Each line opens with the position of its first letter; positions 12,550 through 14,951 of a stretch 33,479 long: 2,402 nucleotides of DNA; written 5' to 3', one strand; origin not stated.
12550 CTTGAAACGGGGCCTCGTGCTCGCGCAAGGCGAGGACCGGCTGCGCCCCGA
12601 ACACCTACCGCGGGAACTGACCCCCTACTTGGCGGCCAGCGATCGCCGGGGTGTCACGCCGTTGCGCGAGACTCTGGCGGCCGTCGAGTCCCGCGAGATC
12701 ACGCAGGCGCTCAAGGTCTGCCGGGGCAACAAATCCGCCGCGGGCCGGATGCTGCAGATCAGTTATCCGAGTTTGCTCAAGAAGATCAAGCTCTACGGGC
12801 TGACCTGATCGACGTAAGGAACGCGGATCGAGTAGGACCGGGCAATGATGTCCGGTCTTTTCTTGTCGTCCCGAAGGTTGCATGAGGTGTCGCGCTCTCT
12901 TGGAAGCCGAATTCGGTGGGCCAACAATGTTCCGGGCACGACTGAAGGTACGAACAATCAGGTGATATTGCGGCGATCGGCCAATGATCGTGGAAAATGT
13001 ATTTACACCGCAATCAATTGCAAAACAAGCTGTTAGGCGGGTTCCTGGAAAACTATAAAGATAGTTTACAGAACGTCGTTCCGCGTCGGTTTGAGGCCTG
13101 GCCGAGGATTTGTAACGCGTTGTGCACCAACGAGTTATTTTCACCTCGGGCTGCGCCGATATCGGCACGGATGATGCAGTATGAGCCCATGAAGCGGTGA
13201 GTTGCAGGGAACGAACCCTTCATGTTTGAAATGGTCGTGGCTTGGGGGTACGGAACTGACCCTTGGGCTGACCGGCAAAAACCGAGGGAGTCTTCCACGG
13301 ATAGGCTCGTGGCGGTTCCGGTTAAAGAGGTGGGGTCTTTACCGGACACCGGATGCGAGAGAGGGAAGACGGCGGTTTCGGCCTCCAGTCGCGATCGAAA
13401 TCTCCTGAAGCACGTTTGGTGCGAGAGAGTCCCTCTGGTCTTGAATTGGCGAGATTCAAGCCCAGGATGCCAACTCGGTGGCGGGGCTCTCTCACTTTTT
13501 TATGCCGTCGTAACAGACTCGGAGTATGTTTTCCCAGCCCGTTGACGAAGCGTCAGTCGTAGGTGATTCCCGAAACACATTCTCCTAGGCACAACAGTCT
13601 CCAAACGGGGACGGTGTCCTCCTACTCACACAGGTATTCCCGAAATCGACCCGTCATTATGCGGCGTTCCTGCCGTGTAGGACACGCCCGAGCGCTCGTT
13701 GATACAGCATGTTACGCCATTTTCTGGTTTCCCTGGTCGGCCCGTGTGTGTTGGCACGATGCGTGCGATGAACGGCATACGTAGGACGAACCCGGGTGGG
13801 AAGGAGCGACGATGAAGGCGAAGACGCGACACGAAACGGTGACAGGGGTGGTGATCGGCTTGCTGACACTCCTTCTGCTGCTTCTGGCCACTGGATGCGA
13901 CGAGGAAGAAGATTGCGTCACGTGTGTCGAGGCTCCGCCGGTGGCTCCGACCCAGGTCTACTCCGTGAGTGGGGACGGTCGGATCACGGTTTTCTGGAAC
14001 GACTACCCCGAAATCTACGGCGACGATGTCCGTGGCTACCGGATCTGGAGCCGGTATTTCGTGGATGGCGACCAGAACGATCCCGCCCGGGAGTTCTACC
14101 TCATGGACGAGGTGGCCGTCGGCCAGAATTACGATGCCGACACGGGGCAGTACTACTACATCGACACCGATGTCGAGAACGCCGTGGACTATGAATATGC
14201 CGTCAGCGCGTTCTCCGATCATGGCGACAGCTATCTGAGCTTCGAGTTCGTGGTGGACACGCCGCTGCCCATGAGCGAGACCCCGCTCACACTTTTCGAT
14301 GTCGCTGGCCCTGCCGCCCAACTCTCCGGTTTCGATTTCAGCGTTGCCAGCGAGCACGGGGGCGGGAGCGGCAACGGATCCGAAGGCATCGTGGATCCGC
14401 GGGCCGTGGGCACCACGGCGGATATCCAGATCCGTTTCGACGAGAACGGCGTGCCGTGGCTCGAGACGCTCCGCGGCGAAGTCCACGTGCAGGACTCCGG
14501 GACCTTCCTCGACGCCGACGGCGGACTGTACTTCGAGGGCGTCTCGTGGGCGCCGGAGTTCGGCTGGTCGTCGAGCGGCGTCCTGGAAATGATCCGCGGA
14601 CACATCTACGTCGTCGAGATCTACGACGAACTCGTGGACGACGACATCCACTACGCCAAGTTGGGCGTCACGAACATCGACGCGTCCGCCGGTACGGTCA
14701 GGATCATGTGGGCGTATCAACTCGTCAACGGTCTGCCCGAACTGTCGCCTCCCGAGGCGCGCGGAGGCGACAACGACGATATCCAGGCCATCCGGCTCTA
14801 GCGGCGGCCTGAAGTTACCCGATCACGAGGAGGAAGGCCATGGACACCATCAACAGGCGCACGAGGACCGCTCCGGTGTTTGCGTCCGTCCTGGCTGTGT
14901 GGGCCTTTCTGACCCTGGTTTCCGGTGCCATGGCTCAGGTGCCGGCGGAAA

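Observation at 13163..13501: Candidate sigma-54-dependent ~310-nt structured RNA in the lower-GC spacer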

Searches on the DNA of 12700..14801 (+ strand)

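Call 5: search_rna_families(source=window, start=12700, end=13900, threshold=evalue, max_evalue=10, show_alignments=2)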
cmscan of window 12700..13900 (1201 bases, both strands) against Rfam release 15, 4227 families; matches with E-value up to 10: 1.
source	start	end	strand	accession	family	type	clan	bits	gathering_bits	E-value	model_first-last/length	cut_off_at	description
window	13105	13177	+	RF02770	Ysr224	Gene; sRNA;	-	17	70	0.85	1-107/107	no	Yersinia sRNA 224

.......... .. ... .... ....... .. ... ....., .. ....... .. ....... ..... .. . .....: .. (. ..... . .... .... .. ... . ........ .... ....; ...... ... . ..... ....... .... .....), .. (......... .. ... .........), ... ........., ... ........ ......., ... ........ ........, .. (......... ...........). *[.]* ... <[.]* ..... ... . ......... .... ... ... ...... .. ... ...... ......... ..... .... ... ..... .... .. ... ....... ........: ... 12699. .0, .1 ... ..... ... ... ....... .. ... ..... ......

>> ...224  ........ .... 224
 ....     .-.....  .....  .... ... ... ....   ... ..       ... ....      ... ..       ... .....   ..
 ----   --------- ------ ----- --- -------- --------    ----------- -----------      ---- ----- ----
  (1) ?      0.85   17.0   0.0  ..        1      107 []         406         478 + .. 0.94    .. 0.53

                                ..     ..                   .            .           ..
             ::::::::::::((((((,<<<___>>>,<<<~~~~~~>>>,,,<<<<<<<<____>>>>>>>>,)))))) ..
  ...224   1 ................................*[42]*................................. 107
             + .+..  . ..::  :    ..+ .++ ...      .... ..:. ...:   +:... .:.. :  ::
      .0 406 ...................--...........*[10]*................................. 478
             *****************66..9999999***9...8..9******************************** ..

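Call 25: build_rna_model(alignment_id=A3)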
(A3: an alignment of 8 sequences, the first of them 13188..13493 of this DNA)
Model R1 built from alignment A3 (8 sequences, 322 columns); structure: RNAalifold consensus.
model positions 306; base pairs 99; branch points 4; effective number of sequences 1.38; information 0.59 bits per position. Calibrated on 0.2 Mb of random sequence (short: E-values are rough).
structure used (alignment columns):
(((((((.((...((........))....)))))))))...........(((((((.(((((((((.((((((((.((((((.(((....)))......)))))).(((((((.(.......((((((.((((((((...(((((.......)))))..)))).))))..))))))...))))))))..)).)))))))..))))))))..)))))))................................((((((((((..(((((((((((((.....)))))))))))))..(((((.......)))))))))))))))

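Call 26: search_with_rna_model(model_id=R1, sources=[window, L001, L002, L003, L004, L005, L006, L007, L008, L009, L010, L011, L012, L013, L014, L015, L016, L017, L018, L019, L020, L021, L022, L023, L024, L025, L026, L027, L028, L029, L030, L031, L032, L033, L034, L035, L036, L037, L038, L039, L040, L041, L042, L043, L044, L045, L046, L047, L048, L049, L050, L051], max_evalue=0.01, make_alignment=true)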
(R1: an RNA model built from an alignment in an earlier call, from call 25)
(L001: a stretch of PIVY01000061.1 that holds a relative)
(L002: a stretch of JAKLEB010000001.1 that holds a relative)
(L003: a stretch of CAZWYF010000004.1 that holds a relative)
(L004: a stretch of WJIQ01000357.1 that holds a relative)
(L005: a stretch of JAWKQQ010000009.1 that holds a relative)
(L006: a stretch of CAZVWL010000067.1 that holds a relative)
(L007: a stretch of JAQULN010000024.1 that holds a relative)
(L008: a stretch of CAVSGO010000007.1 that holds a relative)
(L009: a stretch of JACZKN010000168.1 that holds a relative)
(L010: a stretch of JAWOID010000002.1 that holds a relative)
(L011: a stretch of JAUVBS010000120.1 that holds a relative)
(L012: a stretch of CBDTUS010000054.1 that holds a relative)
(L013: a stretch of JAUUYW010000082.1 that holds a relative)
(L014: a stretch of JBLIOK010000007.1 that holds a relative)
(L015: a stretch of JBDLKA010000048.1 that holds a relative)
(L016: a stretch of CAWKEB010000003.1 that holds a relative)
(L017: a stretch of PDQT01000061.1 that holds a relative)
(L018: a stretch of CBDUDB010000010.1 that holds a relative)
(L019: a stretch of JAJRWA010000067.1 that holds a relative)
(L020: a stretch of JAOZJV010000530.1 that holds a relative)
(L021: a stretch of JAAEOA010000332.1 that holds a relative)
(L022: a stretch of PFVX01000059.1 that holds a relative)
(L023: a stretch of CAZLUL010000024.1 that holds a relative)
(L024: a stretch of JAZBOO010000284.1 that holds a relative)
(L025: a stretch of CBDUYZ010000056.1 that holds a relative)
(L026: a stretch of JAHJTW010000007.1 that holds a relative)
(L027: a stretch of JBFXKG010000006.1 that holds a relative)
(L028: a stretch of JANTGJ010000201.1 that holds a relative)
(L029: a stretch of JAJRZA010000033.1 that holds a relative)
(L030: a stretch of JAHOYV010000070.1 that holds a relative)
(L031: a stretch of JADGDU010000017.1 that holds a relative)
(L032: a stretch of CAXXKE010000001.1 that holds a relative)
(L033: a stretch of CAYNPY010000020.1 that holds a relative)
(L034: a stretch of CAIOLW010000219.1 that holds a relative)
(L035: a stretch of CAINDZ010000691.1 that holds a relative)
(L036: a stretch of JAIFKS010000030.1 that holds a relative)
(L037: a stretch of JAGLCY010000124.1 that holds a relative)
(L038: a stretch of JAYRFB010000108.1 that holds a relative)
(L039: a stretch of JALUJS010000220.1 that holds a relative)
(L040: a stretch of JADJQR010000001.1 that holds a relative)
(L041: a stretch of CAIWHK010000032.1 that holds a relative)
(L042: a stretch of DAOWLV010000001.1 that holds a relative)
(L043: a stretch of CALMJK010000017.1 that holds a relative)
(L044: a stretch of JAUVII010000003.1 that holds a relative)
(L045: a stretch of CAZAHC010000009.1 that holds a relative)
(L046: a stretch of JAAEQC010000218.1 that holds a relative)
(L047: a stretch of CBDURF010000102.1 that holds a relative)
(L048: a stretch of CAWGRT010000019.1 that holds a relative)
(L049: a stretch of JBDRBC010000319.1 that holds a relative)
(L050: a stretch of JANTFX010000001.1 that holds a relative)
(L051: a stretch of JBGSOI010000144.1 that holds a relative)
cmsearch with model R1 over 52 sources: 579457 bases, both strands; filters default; matches with E-value up to 0.01: 49.
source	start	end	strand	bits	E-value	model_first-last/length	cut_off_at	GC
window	13188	13493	+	308.3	5.1e-88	1-306/306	no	0.58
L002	5448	5755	+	303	1.8e-86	1-306/306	no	0.63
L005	5370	5676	+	297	1.1e-84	1-306/306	no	0.59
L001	1189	1489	+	294.4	6.1e-84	1-306/306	no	0.58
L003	5332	5642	+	292.2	2.6e-83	1-306/306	no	0.65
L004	5459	5768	+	286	1.7e-81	1-306/306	no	0.62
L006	5358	5668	+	242.7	7.3e-69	1-306/306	no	0.66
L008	5353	5658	+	226.7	3.5e-64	1-306/306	no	0.54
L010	5134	5444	+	125.1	1.7e-34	1-306/306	no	0.58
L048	5287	5595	+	117.8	2.4e-32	1-306/306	no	0.58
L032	5131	5441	+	116.1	7.2e-32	1-306/306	no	0.46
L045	1448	1754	+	114.6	2e-31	1-306/306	no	0.55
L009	5308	5614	+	109.9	5e-30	1-306/306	no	0.6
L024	5163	5470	+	109.5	6.5e-30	1-306/306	no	0.48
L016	5278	5586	+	104.5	1.8e-28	1-306/306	no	0.57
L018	5298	5612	+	103.9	2.8e-28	1-306/306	no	0.5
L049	5235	5568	+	100.7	2.3e-27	1-306/306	no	0.52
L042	5265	5582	+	99.1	6.8e-27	1-306/306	no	0.49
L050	5379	5661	+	99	7.5e-27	1-306/306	no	0.54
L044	5281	5580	+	97.3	2.4e-26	1-306/306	no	0.47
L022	5344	5624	+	95.3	8.7e-26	1-306/306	no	0.49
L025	1216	1537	+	94.6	1.4e-25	1-306/306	no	0.5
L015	5363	5680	+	93.2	3.6e-25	1-306/306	no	0.51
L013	3616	3912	+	92.9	4.6e-25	1-306/306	no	0.44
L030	5331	5648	+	92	8.3e-25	1-306/306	no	0.48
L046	5285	5572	+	91.4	1.2e-24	1-306/306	no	0.55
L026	5279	5570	+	83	3.4e-22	1-306/306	no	0.54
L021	5246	5562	+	82.4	5.1e-22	1-306/306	no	0.45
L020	1394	1694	+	82.2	6e-22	1-306/306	no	0.45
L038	5334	5627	+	81.6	8.8e-22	1-306/306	no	0.63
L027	5271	5563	+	81.4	9.9e-22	1-306/306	no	0.56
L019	5155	5491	+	80.8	1.5e-21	1-306/306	no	0.49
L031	5255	5546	+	78.8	6e-21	1-306/306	no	0.45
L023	5150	5488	+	76.3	3.2e-20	1-306/306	no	0.48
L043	5304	5623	+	73.2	2.5e-19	1-306/306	no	0.64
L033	5291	5584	+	68.7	5.4e-18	1-306/306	no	0.65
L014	5192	5464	+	66.6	2.2e-17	1-306/306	no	0.48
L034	5356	5660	+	61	9.1e-16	1-306/306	no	0.61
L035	1628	1932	+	55.3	4.2e-14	1-306/306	no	0.62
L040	5322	5633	+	53.5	1.5e-13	1-306/306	no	0.62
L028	6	72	+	53.4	1.6e-13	236-306/306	no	0.49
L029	5086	5349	+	53.3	1.7e-13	1-306/306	no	0.47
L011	1889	2244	+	52.4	3e-13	1-306/306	no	0.58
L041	5294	5598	+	49.6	2e-12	1-306/306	no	0.6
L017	2907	3261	+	46.3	1.8e-11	1-306/306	no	0.52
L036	5244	5454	+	38.9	2.6e-09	1-306/306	no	0.59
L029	5363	5432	+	29.6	1.4e-06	233-306/306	no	0.41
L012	1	57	+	29.4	1.6e-06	246-306/306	5'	0.56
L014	5482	5551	+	23.9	6.4e-05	232-306/306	no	0.47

Alignment A4: 49 matches aligned to the model, 672 columns, each read 5' to 3' on its own strand. Consensus structure (alignment columns), stored with it:
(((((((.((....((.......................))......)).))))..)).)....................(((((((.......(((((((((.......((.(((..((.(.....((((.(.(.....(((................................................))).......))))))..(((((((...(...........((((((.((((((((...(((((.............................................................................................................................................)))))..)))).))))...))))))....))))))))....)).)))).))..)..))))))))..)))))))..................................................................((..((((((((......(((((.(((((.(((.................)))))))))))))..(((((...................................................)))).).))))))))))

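Call 35: search_with_rna_model(model_id=R1, sources=[L052, L053, L054, L055, L056, L057, L058, L059, L060, L061, L062, L063, L064, L065, L066, L067, L068, L069, L070, L071, L072, L073, L074, L075, L076, L077, L078, L079, L080, L081, L082, L083, L084, L085, L086, L087, L088, L089, L090, L091, L092, L093, L094, L095, L096, L097, L098, L099, L100, L101, L102, L103, L104, L105, L106, L107, L108, L109, L110, L111, L112, L113, L114, L115, L116, L117, L118, L119, L120, L121, L122, L123, L124, L125, L126, L127, L128, L129, L130, L131], max_evalue=0.01)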
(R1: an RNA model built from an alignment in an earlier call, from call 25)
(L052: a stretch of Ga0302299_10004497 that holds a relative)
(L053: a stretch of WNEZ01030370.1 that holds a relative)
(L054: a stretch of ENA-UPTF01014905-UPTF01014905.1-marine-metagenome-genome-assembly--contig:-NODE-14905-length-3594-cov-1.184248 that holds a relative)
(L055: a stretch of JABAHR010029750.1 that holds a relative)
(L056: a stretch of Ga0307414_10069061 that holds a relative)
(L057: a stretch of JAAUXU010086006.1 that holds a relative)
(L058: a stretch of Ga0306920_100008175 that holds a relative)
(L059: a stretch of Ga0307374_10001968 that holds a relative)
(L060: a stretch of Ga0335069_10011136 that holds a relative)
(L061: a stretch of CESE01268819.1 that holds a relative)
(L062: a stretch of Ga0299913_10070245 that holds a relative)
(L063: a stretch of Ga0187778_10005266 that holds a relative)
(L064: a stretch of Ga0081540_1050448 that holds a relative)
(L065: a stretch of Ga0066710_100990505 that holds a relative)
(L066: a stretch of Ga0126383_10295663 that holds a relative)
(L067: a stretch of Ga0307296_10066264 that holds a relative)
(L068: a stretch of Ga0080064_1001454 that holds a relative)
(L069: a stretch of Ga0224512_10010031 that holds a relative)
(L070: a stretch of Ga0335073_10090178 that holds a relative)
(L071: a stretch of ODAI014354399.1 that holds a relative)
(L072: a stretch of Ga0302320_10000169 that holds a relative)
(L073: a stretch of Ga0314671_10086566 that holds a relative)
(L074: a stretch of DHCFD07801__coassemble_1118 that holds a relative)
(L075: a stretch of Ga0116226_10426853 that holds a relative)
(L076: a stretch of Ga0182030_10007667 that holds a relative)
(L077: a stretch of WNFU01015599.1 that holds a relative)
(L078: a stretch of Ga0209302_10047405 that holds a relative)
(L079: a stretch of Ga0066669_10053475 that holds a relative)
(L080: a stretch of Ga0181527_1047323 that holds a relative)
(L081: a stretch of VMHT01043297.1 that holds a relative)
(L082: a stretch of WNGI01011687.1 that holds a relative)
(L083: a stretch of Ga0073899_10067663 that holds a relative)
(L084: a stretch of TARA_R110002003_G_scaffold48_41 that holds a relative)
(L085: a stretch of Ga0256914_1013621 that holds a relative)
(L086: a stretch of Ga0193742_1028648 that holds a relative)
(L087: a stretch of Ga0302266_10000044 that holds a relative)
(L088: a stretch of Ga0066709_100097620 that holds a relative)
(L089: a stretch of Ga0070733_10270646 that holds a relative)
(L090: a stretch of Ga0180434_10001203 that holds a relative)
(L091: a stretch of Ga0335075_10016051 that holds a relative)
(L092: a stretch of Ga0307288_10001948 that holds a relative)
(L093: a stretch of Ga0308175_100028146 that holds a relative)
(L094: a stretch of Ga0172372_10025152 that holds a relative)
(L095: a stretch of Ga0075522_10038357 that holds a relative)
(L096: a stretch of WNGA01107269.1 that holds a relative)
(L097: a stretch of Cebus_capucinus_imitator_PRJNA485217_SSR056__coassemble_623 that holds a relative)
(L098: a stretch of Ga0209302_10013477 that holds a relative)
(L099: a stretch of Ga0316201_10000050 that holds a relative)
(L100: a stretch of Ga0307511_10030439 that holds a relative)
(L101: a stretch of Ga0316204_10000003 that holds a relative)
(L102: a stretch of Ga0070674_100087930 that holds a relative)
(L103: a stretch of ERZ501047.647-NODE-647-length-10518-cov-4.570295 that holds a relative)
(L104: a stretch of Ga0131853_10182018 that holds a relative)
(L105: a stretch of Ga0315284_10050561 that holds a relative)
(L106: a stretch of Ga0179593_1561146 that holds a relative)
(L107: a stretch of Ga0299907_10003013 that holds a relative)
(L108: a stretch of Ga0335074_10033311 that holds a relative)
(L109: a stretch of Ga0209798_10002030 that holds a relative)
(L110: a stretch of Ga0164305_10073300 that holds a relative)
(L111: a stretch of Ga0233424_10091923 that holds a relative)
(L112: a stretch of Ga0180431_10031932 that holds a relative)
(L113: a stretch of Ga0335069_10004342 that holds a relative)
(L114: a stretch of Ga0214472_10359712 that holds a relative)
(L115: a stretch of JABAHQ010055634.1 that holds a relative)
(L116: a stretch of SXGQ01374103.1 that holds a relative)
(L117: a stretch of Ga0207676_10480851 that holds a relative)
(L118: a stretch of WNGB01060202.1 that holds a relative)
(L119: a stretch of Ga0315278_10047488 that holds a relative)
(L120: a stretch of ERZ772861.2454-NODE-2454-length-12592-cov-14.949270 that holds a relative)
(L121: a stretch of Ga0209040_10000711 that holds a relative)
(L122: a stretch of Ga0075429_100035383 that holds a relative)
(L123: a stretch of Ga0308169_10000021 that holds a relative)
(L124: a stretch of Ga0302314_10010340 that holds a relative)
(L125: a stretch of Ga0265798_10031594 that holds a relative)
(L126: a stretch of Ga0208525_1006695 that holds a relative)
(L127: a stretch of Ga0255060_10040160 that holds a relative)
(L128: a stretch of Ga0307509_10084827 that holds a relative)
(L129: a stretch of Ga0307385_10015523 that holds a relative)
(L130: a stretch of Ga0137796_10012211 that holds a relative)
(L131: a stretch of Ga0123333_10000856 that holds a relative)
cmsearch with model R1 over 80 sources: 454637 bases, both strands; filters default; matches with E-value up to 0.01: 1.
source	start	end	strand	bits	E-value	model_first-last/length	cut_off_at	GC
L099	4618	4934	+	102.1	7.1e-28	1-306/306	no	0.51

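Call 48: search_rna_families(sources=[L002, L008, L010, L013, L021, L030, L034, L043, L017, L050, L099], threshold=gathering)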
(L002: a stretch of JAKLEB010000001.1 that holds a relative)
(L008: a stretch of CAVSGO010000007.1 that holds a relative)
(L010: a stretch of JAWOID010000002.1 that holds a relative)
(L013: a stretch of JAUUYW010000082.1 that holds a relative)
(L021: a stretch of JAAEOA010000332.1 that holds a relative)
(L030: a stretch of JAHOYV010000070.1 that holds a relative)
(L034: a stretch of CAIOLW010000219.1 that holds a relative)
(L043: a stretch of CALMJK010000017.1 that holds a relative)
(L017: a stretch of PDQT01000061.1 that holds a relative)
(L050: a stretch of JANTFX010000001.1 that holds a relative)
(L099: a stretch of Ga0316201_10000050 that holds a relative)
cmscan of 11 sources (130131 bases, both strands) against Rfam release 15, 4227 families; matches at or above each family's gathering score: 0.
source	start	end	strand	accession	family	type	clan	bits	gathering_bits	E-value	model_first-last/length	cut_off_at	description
